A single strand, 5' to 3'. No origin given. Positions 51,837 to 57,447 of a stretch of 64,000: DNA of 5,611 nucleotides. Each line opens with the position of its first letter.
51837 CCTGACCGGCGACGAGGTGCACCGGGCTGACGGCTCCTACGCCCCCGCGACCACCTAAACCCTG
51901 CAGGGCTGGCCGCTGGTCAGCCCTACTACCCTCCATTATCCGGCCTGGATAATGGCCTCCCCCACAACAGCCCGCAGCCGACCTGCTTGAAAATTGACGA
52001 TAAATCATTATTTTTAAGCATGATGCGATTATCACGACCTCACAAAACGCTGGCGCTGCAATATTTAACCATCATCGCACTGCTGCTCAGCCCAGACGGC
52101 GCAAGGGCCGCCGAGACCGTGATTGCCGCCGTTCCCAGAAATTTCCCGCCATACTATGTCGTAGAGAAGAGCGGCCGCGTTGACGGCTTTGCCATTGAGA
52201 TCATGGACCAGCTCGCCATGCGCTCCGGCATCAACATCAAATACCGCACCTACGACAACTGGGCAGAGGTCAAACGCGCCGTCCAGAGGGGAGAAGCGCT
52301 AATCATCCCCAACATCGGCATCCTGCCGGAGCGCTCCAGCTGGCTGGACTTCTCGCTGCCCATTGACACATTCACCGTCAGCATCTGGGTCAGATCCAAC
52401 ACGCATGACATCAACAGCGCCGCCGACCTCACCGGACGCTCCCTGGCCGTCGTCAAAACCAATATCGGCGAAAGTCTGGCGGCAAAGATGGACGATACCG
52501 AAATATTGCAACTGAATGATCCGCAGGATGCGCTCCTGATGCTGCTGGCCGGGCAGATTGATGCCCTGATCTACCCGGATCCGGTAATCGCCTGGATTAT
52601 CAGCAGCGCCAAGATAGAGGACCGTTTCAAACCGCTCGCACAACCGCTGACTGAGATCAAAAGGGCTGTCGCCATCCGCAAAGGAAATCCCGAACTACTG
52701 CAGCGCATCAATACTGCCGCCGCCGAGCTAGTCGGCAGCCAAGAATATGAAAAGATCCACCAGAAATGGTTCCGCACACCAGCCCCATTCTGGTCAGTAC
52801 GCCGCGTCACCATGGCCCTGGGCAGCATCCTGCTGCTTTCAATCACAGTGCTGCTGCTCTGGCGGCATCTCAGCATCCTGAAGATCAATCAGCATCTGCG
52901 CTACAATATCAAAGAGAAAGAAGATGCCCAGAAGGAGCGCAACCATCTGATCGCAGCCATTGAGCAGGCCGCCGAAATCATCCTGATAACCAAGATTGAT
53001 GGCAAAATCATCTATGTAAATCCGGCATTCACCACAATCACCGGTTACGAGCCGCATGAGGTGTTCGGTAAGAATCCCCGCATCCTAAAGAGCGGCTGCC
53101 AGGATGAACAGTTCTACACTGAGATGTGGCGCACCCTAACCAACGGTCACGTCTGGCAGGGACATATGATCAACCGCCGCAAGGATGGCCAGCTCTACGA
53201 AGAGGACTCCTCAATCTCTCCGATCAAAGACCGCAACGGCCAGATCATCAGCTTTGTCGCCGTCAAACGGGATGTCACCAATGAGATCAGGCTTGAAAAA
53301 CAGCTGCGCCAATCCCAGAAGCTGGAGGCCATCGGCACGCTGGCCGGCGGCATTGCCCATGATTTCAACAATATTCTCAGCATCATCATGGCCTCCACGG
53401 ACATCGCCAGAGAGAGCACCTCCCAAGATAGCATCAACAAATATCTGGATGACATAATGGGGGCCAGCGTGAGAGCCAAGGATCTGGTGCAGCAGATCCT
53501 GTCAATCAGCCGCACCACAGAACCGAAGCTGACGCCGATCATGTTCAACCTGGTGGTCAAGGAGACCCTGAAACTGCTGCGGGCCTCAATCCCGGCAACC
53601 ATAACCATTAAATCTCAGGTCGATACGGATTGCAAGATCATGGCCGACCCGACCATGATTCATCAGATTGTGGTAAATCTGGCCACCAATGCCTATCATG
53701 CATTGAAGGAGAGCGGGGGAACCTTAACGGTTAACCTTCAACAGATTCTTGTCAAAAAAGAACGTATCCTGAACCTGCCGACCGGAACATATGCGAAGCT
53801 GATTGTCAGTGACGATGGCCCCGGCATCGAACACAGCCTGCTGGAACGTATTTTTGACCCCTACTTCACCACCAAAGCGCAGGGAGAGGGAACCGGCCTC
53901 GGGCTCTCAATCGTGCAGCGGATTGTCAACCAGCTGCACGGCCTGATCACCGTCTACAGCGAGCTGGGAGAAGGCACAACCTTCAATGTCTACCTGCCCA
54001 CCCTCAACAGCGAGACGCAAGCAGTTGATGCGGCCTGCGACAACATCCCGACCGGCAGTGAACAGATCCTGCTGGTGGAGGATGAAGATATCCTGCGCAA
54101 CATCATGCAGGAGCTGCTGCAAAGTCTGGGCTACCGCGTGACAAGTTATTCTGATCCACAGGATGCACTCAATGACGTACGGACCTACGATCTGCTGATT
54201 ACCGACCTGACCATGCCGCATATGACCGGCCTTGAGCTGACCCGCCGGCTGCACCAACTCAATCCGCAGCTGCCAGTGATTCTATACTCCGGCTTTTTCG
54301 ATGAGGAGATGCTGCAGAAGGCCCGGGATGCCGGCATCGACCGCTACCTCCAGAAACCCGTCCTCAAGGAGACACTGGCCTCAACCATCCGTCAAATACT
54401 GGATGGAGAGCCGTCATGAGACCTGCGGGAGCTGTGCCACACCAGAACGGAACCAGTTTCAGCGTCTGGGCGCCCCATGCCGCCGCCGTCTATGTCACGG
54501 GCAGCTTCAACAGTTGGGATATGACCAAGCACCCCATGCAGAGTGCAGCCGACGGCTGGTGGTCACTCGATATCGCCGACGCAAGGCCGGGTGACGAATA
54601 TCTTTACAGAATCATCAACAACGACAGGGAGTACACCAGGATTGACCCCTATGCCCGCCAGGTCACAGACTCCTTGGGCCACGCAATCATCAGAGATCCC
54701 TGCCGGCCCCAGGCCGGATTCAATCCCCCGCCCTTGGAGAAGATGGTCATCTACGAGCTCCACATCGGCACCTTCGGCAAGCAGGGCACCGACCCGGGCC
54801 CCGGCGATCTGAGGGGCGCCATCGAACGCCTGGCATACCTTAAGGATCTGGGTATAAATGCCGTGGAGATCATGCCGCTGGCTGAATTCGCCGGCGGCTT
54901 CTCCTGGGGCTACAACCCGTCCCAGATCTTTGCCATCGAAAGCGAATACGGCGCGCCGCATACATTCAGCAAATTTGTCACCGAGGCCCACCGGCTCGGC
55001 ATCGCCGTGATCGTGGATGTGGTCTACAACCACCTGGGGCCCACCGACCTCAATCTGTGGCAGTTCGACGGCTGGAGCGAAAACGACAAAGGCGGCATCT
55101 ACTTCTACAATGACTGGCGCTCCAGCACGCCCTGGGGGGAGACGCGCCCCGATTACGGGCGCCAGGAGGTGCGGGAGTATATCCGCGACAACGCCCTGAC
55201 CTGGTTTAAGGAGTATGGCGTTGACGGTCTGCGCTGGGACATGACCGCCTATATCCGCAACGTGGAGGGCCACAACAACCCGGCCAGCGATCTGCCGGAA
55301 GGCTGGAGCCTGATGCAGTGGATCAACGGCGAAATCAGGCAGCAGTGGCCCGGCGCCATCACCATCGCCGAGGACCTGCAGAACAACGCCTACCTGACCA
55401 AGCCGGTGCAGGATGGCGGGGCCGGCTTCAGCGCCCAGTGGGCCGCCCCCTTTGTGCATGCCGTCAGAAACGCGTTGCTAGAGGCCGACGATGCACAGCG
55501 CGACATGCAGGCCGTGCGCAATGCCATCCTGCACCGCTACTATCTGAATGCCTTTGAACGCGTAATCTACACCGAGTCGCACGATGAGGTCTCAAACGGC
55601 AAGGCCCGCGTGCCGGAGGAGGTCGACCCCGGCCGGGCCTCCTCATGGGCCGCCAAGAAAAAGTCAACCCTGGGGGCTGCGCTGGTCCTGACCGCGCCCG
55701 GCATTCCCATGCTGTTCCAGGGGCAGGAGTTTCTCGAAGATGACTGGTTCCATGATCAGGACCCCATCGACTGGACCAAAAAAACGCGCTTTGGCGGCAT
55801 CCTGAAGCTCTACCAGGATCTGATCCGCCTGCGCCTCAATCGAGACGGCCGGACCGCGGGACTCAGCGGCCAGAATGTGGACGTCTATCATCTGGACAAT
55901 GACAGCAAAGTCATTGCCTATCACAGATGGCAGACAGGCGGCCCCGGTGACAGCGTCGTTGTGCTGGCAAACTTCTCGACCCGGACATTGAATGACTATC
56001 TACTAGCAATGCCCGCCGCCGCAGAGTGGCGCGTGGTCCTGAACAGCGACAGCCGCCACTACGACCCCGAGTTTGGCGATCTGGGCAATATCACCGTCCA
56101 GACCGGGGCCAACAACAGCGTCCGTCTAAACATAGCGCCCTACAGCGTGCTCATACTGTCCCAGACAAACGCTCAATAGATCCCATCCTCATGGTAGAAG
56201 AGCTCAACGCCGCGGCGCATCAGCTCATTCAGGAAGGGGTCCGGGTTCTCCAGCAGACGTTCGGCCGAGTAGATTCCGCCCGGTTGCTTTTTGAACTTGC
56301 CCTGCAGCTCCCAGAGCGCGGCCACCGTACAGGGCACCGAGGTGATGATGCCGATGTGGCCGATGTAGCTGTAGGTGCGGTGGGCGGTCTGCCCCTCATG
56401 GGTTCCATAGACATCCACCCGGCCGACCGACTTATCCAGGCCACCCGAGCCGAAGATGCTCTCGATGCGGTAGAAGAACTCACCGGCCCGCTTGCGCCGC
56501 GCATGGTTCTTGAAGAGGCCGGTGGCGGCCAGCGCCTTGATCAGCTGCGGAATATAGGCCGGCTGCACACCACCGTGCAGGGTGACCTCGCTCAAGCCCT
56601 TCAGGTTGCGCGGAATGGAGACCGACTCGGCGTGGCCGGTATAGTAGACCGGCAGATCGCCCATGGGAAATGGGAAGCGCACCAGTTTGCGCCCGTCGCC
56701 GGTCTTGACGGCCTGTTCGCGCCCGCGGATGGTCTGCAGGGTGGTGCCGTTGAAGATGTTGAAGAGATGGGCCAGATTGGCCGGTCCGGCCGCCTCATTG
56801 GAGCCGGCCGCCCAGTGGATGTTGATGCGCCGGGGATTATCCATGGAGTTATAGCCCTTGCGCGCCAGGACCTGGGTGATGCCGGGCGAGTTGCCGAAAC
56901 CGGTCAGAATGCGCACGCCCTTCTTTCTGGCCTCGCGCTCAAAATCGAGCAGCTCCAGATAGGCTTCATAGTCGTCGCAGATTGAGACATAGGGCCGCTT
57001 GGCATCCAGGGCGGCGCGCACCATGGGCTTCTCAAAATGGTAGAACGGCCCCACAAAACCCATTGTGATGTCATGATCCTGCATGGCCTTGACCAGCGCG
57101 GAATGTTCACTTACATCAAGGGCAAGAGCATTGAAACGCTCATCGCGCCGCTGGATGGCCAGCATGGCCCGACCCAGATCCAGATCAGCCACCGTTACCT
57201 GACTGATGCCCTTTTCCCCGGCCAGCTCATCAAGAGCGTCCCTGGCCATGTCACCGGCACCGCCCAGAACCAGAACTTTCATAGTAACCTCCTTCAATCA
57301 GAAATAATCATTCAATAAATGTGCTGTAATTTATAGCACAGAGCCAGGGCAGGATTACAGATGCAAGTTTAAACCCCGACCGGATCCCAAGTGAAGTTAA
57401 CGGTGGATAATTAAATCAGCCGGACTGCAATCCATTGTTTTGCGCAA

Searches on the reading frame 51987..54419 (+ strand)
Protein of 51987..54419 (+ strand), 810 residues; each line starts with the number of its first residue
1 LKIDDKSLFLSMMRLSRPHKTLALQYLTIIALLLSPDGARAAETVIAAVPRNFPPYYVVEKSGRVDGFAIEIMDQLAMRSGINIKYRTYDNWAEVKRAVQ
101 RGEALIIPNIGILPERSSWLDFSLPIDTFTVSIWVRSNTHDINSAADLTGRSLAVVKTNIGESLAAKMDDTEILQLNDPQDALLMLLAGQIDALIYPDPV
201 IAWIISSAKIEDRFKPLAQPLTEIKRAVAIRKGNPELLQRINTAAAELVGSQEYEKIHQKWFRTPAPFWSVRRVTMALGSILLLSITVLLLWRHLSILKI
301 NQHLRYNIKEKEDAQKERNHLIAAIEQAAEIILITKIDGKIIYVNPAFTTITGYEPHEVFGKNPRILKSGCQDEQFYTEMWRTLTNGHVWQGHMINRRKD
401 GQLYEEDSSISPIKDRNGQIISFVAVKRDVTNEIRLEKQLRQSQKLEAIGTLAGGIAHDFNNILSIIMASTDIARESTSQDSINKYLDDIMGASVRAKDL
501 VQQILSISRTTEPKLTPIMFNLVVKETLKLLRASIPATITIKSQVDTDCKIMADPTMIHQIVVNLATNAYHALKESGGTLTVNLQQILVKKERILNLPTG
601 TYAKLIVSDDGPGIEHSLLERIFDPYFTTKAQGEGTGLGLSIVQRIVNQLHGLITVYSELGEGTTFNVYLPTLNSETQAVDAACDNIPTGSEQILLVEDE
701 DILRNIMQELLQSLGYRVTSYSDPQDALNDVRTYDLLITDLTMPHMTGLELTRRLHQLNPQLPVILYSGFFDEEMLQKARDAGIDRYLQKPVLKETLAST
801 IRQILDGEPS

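Call 56: search_protein_families(library=pfam, proteins=[window:51987-54419:+], max_evalue=0.00001)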
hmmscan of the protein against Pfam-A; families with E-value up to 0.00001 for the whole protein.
window:51987-54419:+ (810 aa): 9 families
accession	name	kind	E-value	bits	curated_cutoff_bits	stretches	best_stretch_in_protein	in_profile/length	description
PF00072.30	Response_reg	-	4e-26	91.8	30.2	1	694-801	1-110/111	Response regulator receiver domain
PF00497.25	SBP_bac_3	-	1.6e-23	83.3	26.4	1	47-263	3-131/132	Bacterial extracellular solute-binding proteins, family 3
PF02518.31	HATPase_c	-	5.8e-23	81.9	26.4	1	554-672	2-109/111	Histidine kinase-, DNA gyrase B-, and HSP90-like ATPase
PF13426.13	PAS_9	-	2.8e-20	72.9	27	1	331-431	3-102/103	PAS domain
PF00989.32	PAS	-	1.7e-17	63.9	22.6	1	322-430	4-113/113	PAS fold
PF08447.18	PAS_3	-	3.8e-11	43.6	25.6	1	341-426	1-88/89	PAS fold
PF08448.16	PAS_4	-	9.6e-10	39.1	23.1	1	326-433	2-108/110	PAS fold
PF00512.31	HisKA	-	1.2e-07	32.1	26.9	1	450-511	3-64/66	His Kinase A (phospho-acceptor) domain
PF13188.13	PAS_8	-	5.3e-07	29.7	21.8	0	323-360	5-43/65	PAS domain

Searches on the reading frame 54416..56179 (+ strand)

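Call 56: search_protein_families(library=pfam, proteins=[window:54416-56179:+], max_evalue=0.00001)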
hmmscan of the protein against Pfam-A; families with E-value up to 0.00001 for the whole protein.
window:54416-56179:+ (587 aa): 3 families
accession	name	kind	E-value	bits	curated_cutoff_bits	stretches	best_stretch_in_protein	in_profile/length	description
PF00128.31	Alpha-amylase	-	1.8e-27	97.2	22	1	123-443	9-358/446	Alpha amylase, catalytic domain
PF02922.24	CBM_48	-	3.7e-19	69.3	22.4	1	5-80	3-83/83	Carbohydrate-binding module 48 (Isoamylase N-terminal domain)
PF02806.24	Alpha-amylase_C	-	1.9e-12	47.8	21.2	1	494-582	6-93/95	Alpha amylase, C-terminal all-beta domain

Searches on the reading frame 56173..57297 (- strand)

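Call 56: search_protein_families(library=pfam, proteins=[window:56173-57297:-], max_evalue=0.00001)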
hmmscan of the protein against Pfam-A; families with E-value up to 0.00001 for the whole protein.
window:56173-57297:- (374 aa): 1 family
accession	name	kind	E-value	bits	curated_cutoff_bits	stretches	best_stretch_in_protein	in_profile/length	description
PF03435.24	Sacchrp_dh_NADP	-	3.5e-12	47.2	25.1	1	8-130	1-128/129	Saccharopine dehydrogenase NADP binding domain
